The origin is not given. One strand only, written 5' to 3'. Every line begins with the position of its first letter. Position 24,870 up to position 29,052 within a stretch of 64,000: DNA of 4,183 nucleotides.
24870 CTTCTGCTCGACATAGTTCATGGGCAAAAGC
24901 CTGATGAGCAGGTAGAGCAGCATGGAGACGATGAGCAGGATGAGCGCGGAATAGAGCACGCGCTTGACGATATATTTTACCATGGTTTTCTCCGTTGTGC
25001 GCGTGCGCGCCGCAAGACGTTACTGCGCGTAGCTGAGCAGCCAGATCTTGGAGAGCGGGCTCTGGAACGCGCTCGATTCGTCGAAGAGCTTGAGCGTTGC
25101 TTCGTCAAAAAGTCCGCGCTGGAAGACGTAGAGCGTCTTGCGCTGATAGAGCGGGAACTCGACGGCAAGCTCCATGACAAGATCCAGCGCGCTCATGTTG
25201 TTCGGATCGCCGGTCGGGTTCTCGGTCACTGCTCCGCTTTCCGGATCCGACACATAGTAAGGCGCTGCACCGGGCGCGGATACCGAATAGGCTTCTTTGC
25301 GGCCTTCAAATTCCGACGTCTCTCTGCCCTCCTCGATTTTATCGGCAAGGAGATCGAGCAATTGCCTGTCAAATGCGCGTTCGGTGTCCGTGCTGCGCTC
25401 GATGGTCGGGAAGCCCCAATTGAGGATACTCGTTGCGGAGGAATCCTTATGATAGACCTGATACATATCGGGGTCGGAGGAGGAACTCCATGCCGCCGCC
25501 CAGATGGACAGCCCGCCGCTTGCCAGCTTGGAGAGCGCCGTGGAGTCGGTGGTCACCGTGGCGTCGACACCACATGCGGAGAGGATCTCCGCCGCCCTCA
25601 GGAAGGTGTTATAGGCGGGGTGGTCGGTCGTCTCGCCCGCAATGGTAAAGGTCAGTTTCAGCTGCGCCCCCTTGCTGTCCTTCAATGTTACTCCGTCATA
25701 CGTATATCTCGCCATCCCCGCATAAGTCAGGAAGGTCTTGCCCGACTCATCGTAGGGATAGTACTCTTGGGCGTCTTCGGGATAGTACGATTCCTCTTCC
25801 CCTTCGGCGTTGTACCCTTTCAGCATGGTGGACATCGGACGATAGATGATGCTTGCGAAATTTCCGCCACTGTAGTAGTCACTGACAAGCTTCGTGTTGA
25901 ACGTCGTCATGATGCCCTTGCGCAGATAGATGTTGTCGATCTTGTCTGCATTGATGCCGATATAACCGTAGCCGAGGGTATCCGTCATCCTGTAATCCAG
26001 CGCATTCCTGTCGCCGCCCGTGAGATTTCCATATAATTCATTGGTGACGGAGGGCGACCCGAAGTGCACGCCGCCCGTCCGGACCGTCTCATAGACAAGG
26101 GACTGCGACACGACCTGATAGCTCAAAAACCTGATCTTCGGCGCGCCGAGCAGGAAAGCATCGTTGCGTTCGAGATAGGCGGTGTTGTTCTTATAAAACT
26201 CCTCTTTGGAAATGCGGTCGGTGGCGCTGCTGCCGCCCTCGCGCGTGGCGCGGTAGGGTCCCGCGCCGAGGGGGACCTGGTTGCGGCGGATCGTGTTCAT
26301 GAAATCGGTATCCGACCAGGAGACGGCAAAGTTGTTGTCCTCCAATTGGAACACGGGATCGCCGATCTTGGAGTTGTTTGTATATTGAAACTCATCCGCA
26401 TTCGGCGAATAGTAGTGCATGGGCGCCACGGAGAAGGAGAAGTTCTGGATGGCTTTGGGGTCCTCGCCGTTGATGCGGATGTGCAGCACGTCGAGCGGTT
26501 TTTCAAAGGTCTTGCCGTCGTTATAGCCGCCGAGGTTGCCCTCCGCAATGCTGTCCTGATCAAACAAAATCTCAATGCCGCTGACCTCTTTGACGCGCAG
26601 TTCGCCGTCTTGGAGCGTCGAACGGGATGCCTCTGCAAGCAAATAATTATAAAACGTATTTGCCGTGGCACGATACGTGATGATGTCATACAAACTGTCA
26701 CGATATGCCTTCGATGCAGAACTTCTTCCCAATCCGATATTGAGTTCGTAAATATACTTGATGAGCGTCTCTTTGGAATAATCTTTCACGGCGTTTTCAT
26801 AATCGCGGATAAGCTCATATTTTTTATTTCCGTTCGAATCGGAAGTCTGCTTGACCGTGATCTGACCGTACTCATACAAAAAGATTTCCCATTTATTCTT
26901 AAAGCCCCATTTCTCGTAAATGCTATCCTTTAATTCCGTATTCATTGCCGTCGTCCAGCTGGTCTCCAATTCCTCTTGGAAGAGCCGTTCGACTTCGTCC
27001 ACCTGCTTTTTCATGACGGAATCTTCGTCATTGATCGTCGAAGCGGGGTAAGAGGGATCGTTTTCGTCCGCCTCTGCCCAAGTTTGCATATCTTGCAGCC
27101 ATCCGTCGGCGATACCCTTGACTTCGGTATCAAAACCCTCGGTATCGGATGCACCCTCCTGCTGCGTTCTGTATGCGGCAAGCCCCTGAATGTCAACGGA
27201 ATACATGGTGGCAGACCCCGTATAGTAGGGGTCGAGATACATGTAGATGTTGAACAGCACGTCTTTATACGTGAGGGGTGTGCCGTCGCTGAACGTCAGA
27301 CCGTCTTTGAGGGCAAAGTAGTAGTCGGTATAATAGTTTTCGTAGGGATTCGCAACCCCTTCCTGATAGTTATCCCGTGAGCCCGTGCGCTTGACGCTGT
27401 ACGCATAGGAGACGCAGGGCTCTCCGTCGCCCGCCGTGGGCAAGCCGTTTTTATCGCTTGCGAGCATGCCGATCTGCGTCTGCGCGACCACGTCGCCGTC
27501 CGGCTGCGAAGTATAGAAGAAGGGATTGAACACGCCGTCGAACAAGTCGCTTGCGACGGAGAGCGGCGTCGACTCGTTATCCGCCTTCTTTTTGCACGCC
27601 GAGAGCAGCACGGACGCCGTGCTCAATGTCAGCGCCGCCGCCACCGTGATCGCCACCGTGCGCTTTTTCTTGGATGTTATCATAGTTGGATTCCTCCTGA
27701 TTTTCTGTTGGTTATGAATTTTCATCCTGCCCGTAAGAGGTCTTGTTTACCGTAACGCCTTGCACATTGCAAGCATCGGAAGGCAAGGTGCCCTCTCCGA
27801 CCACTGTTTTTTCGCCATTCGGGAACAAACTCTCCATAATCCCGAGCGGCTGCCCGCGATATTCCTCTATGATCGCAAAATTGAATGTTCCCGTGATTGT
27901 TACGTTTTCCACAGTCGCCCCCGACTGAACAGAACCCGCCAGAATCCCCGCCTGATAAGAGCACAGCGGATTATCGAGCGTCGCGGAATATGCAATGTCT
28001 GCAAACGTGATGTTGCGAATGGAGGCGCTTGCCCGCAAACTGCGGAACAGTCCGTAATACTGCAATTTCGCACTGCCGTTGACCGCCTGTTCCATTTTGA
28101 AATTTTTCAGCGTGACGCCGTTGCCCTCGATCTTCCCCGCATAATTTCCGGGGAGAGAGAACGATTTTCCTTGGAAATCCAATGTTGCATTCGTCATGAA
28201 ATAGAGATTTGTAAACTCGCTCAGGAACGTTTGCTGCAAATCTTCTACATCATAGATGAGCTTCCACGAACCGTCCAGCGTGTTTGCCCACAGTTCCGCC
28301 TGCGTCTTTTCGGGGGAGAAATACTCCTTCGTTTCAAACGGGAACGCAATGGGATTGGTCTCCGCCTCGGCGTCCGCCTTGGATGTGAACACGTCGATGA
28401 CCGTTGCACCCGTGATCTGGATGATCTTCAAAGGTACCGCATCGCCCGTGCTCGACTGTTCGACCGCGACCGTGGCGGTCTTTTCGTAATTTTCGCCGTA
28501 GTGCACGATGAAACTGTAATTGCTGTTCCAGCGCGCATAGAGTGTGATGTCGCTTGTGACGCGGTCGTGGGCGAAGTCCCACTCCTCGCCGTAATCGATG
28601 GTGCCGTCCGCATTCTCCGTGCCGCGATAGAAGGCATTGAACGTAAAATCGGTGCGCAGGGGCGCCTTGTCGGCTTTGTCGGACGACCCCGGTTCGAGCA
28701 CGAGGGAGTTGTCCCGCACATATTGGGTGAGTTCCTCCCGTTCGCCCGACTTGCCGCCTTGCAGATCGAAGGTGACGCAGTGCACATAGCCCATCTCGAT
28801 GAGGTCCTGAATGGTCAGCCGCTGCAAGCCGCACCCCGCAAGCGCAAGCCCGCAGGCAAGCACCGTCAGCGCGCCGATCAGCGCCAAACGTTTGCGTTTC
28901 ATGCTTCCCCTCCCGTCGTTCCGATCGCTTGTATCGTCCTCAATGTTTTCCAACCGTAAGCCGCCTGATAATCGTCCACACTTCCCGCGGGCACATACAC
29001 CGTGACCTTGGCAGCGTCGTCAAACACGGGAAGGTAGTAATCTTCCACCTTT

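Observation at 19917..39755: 19.7-kb nine-gene operon coupling a giant S8 envelope protease and BspA-LRR lipoproteins to an Opp-type importer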

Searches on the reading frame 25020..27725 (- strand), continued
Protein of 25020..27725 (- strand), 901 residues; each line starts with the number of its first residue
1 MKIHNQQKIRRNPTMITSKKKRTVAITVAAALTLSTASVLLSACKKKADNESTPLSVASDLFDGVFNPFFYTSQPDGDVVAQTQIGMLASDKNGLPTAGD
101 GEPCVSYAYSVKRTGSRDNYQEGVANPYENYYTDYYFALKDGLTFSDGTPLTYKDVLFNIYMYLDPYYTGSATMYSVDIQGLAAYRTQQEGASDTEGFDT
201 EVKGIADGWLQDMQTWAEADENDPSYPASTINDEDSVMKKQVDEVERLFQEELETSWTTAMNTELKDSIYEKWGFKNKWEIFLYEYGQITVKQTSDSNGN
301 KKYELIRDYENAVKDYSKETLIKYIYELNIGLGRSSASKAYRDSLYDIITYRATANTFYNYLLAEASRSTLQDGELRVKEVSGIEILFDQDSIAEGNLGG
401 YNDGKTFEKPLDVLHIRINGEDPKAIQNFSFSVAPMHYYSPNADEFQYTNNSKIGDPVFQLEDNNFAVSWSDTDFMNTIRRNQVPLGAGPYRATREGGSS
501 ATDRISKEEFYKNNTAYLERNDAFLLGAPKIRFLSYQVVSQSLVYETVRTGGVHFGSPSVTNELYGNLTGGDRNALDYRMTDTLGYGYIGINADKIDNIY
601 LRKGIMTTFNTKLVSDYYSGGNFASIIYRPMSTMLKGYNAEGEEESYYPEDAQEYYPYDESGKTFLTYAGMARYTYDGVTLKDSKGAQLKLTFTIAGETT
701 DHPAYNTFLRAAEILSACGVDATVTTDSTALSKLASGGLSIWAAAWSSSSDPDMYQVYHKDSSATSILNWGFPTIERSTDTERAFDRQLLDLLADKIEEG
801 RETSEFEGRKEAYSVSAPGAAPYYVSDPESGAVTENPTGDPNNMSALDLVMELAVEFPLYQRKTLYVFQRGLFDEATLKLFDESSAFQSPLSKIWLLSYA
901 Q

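Call 68: find_encoding_contigs(protein=P0131, flank=10000, max_places=3)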
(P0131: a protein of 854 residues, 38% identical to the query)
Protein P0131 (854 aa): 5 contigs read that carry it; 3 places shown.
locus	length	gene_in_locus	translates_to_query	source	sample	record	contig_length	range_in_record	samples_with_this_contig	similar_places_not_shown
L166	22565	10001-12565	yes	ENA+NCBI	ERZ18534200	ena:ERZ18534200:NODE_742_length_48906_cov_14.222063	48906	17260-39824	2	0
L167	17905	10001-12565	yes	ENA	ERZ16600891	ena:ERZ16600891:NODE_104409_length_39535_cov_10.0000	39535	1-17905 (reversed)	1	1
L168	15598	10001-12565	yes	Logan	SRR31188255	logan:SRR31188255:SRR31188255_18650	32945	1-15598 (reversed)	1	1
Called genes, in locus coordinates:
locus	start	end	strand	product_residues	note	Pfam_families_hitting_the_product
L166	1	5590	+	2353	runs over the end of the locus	PF00082:Peptidase_S8, PF02225:PA, PF06280:fn3_5 (weak), PF13855:LRR_8 (faint), PF13306:LRR_5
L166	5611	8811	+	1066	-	PF09479:Flg_new, PF18998:Flg_new_2 (faint), PF09479:Flg_new, PF13306:LRR_5, PF13855:LRR_8 (faint), PF13306:LRR_5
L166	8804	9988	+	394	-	-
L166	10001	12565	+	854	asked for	PF00496:SBP_bac_5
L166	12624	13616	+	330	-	PF00528:BPD_transp_1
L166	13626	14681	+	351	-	PF12911:OppC_N, PF00528:BPD_transp_1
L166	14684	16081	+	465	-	PF00005:ABC_tran, PF13304:AAA_21 (faint), PF00005:ABC_tran, PF08352:oligo_HPY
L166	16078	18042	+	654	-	PF02463:SMC_N (faint), PF00005:ABC_tran, PF08352:oligo_HPY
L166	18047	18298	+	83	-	-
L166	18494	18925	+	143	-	-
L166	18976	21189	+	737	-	PF07963:N_methyl (weak)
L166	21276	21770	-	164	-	PF12844:HTH_19 (weak), PF13443:HTH_26 (faint), PF13560:HTH_31, PF01381:HTH_3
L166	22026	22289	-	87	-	PF13451:zf_Tbcl, PF23477:zf_Tbcl_2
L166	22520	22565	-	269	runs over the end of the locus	PF03180:Lipoprotein_9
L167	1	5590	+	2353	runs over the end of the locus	PF00082:Peptidase_S8, PF02225:PA, PF06280:fn3_5 (weak), PF13855:LRR_8 (faint), PF13306:LRR_5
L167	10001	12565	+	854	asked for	PF00496:SBP_bac_5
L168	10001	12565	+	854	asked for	PF00496:SBP_bac_5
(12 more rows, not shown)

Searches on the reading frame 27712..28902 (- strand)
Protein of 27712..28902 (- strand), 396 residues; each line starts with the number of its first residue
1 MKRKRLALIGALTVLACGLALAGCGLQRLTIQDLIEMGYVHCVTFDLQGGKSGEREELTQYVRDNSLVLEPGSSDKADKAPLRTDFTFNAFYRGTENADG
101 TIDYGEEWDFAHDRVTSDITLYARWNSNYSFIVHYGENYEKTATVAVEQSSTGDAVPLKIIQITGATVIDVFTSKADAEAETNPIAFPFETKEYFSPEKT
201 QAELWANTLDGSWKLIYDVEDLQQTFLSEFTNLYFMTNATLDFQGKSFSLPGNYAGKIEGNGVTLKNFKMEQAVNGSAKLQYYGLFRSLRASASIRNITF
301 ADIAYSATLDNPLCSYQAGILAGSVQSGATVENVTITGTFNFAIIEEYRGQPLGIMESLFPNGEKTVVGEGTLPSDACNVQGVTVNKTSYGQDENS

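Call 4: search_protein_families(library=pfam, proteins=[window:27712-28902:-], max_evalue=0.01)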
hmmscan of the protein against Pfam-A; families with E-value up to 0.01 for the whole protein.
window:27712-28902:- (396 aa): 1 family
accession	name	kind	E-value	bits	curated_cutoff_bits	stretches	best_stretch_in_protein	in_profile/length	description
PF09479.16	Flg_new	-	0.00053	20.5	27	1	43-123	3-64/65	Listeria-Bacteroides repeat domain (List_Bact_rpt)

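Call 19: search_solved_structures(query=window:27712-28902:-, max_evalue=1)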
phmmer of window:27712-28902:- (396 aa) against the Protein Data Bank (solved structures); distinct sequences matched with E-value up to 1: 2.
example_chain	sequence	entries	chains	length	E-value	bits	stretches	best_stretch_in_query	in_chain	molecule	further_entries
10qf_A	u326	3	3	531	0.44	12.7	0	106-130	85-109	exo-alpha-sialidase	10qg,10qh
10qi_A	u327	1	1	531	0.44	12.7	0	106-130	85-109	exo-alpha-sialidase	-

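Call 20: find_homologous_proteins(query=window:27712-28902:-, max_evalue=0.001)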
Query window:27712-28902:- (396 aa): 13 proteins with E <= 0.001 among 6660 candidates.
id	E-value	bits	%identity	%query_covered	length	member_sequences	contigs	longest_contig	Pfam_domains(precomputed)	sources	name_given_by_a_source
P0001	4.9e-264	893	100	100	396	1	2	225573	-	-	-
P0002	1.3e-180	618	74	98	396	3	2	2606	-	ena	-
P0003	6.0e-115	402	56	82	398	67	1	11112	PF09479.17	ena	-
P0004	2.3e-111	391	48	99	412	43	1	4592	-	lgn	-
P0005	9.3e-107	375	53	88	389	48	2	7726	PF09479.17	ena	-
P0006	9.6e-107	375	51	97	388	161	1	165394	PF09479.17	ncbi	-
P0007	2.3e-106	374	46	98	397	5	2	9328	PF09479.17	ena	-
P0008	2.7e-105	371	49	97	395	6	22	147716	PF09479.17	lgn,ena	-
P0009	1.3e-100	355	47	97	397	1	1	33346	PF09479.17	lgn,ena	-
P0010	2.1e-97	345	46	99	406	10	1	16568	PF09479.17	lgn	-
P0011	1.3e-96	342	46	99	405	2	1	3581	PF09479.17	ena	-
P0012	1.7e-92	328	49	84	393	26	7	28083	PF09479.17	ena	-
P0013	6.1e-6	44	34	21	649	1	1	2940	PF09479.17,PF07581.18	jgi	jgi:uncharacterized repeat protein (TIGR02543 family)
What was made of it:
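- Tried and rejected: One distant homologue carries a GLUG-motif domain (PF07581; call 20), but the window protein gives no such Pfam hit (call 4).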

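Call 32: predict_structure(alignment_id=A1)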
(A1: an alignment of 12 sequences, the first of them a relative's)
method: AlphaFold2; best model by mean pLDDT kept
length: 396 residues; sequences in the alignment: 12
mean_pLDDT: 85.1   pTM: 0.68
mean pLDDT of the five models: 85.1, 84.7, 82.5, 81.2, 73.3
residues with pLDDT >= 90: 205; 70-90: 141; 50-70: 22; < 50: 28
segments of 3 or more residues with pLDDT < 50: 1-8, 10-12, 14-27, 394-396
pLDDT, mean of each block of 10 residues (from residue 1): 45 46 49 80 90 83 87 65 83 90 90 91 88 95 91 85 93 96 92 87 95 93 89 95 92 94 96 76 94 97 93 87 95 96 86 81 77 88 88 52
secondary structure, 60 per line:
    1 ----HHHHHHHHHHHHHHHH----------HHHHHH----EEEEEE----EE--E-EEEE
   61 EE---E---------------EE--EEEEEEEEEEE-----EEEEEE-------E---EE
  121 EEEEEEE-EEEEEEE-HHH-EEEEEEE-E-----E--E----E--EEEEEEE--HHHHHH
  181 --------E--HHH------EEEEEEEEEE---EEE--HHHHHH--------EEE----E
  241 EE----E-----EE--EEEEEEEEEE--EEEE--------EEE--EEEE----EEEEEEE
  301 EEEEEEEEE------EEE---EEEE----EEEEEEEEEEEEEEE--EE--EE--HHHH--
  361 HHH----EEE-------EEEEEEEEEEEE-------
elements in order: H5-20 H31-36 E41-46 E57-62 E86-96 E102-107 E119-127 E129-135 E141-147 E166-172 H175-180 E201-210 E214-216 H219-224 E233-235 E240-242 E257-266 E269-272 E281-283 E286-289 E294-309 E316-318 E322-325 E330-344 H355-358 E368-370 E378-389
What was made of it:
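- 27712..28902 (-): 396-aa lipoprotein (lipobox LAGC) with two beta-grasp Flg_new/InlB-B-repeat-like domains and a C-terminal beta-rich domain of unknown fold class. It is conserved immediately upstream of the binding-protein gene. AlphaFold model with pLDDT 85 (call 32).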

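Call 36: fold_search(model_id=the predicted structure, library=pdb)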
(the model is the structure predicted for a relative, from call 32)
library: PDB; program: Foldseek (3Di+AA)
matches with E <= 10: 330; with E <= 0.001: 0
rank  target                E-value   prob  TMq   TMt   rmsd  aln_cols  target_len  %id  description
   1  10qf                  3.2e-03  1.00  0.15  0.13   9.5       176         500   19  Crystal Structure of Treponema denticola Sialidase (TDE_0471) (released 2026-02-25)
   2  10qi                  4.4e-03  1.00  0.15  0.13   9.8       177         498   18  Crystal Structure of Treponema denticola Sialidase (TDE_0471) D165A mutant bound to 3'-sialyllactose (only Neu5Ac visibl (released 2026-02-25)
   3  7eb9_A                1.6e-02  0.80  0.14  0.17  14.9       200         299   12  The structure of the A20-binding inhibitor of NF-kB 1 in complex with tetra-ubiquitin (released 2021-07-21)
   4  5b83_A                2.3e-02  0.90  0.18  0.22   7.9       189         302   11  Crystal structure of Optineurin UBAN in complex with linear ubiquitin (released 2016-09-07)
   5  6vgu                  2.6e-02  0.63  0.16  0.16  10.8       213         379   10  Crystal structure of FERM-folded talin head domain bound to the NPLY motif of beta3-integrin (released 2020-12-16)
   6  6njd_A                2.7e-02  0.95  0.19  0.41   9.7       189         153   12  Crystal structure of RavD (residues 1-200) from Legionella pneumophila (strain Corby) complexed with Met-1 linked di-u (released 2019-05-22)
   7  2y5b_B                3.5e-02  0.96  0.21  0.44   6.9       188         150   11  Structure of USP21 in complex with linear diubiquitin-aldehyde (released 2012-01-25)
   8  9r64_A                3.5e-02  0.90  0.20  0.22  10.0       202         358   10  CPS secretion pathway Wza-Wzc_C1 (Conf 0) (released 2026-03-04)
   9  2zvn_E                3.9e-02  0.89  0.19  0.36   7.8       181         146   12  NEMO CoZi domain incomplex with diubiquitin in P212121 space group (released 2009-03-24)
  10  3b0a_D                3.9e-02  0.80  0.17  0.31   9.3       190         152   12  Crystal structure of the mouse HOIL1-L-NZF in complex with linear di-ubiquitin (released 2011-12-14)
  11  5b83_D                4.3e-02  0.44  0.12  0.14  15.8       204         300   12  Crystal structure of Optineurin UBAN in complex with linear ubiquitin (released 2016-09-07)
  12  7yui_A                4.5e-02  0.60  0.14  0.17  14.4       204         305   11  Crystal structure of HOIL-1L(195-423) in complex with the linear tetra-ubiquitin (released 2023-08-30)
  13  4wpi_B                4.5e-02  0.54  0.14  0.16  13.9       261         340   10  Crystal structure of USP7 ubiquitin-like domains in extended conformation (released 2015-06-17)
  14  9r60_A                5.0e-02  0.84  0.20  0.22  10.5       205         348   10  CPS translocon Wza_C1 (released 2026-03-04)
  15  3b08_G                5.0e-02  0.77  0.16  0.30   9.2       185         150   11  Crystal structure of the mouse HOIL1-L-NZF in complex with linear di-ubiquitin (released 2011-12-14)
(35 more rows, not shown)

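Call 56: search_protein_families(library=ncbifam, proteins=[window:27712-28902:-], max_evalue=0.001)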
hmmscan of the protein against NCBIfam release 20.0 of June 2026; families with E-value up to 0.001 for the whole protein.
window:27712-28902:- (396 aa): 0 families
